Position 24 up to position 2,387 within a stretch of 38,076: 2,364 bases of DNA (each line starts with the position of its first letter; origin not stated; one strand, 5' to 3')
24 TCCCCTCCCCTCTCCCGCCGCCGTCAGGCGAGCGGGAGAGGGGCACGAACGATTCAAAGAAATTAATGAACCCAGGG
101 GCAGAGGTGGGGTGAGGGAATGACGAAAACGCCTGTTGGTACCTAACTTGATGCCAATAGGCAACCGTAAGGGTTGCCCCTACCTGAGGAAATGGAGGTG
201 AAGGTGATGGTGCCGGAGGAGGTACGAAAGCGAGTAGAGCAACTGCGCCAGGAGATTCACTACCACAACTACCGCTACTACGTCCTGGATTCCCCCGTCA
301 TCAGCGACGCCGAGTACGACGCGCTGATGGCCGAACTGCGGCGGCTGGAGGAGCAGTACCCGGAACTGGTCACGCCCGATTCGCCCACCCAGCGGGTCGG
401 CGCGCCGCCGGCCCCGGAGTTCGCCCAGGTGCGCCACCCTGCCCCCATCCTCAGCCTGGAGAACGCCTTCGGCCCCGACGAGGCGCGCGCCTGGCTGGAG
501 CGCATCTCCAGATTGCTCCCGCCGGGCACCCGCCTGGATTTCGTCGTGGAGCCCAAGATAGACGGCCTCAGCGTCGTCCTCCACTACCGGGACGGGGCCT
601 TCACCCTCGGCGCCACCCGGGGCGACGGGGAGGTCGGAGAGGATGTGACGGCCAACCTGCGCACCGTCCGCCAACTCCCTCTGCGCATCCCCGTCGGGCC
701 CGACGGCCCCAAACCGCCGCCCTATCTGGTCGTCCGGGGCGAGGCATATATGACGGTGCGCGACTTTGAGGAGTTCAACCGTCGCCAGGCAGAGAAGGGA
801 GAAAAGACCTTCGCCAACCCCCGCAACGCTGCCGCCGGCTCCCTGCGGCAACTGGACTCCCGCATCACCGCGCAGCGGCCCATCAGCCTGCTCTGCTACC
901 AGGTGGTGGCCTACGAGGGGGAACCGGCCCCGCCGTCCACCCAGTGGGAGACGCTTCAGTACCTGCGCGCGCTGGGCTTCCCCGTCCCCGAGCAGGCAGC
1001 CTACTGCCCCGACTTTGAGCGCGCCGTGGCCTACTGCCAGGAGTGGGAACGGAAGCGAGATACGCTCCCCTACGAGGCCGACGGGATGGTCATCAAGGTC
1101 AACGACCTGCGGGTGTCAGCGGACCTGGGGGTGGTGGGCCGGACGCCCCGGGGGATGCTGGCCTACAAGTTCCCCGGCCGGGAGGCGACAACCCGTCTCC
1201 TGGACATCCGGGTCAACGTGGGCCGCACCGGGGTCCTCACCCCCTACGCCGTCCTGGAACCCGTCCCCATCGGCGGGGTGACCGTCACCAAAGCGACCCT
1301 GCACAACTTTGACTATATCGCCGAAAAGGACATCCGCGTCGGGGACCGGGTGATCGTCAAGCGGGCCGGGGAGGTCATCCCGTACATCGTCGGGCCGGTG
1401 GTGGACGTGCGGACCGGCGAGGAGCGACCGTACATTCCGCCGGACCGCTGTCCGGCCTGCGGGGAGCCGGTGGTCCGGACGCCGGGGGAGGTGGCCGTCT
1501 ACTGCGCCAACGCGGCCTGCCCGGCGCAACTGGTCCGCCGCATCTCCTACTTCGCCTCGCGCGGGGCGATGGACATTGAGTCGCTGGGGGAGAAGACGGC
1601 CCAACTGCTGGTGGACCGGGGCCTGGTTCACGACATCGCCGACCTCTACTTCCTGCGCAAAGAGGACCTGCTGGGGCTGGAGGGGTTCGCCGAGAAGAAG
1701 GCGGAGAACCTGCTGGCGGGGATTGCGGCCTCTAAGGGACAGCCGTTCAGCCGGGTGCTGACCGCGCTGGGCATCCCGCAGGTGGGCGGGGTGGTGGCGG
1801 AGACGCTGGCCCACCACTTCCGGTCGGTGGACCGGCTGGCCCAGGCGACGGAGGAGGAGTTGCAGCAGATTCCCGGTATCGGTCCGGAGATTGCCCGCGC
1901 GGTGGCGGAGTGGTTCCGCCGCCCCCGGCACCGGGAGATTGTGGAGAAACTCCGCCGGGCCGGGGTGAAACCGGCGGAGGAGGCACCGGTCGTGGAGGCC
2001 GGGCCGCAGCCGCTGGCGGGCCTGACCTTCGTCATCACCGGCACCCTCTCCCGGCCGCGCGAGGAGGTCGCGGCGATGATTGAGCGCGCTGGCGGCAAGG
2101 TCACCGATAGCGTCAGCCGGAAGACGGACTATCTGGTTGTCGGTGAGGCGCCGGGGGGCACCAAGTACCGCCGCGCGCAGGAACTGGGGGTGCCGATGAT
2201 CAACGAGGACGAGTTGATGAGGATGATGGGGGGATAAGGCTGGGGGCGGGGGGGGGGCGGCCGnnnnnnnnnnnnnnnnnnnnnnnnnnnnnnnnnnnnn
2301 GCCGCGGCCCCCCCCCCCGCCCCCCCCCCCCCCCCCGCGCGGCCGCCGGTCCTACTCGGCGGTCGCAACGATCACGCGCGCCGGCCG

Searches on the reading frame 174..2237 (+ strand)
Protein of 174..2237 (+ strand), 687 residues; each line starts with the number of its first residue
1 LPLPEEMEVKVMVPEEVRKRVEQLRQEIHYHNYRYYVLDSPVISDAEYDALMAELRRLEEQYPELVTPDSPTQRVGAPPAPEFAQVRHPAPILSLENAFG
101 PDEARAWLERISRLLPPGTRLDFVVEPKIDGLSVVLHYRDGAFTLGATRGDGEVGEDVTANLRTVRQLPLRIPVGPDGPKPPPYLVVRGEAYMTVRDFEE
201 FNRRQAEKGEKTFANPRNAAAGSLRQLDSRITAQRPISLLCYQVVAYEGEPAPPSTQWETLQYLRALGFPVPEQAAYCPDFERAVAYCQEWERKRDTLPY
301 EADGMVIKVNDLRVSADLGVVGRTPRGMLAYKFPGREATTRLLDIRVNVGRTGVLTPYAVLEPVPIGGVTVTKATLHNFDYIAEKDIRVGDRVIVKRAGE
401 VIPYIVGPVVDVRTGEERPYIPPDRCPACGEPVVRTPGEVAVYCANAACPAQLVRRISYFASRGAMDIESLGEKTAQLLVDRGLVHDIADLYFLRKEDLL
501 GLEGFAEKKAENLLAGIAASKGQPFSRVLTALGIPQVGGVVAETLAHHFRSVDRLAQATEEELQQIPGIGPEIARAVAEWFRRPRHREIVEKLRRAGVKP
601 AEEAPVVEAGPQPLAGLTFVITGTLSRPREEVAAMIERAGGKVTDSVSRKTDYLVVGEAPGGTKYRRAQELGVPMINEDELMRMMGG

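Call 76: search_protein_families(library=pfam, proteins=[window:174-2237:+], max_evalue=0.00001)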
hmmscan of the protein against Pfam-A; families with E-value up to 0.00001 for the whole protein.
window:174-2237:+ (687 aa): 9 families
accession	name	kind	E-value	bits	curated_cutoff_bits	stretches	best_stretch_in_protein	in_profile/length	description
PF01653.23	DNA_ligase_aden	-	9.3e-86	287.9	27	1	82-335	3-252/253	NAD-dependent DNA ligase adenylation domain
PF03120.22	DNA_ligase_OB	-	1.2e-32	112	32.9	1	339-416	1-78/79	NAD-dependent DNA ligase OB-fold domain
PF12826.13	HHH_2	-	1.3e-25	89.8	27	1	527-590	1-64/64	Helix-hairpin-helix motif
PF00533.33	BRCT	-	1.1e-16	61.2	21.3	1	612-683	4-76/78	BRCA1 C Terminus (BRCT) domain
PF14520.12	HHH_5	-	9e-16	58.5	27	1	532-577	5-51/57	Helix-hairpin-helix domain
PF22745.1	Nlig-Ia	-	1.6e-10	41.9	27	1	18-67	3-52/92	DNA ligase-like, N-terminal NAD+-binding domain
PF00633.29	HHH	-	1.4e-08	34.5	24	1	551-579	1-29/30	Helix-hairpin-helix motif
PF03119.21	DNA_ligase_ZBD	-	2.8e-08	33.9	25.8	1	425-451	1-27/27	NAD-dependent DNA ligase C4 zinc finger domain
PF12738.14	PTCB-BRCT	-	1.4e-07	31.9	22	1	621-677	5-60/63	twin BRCT domain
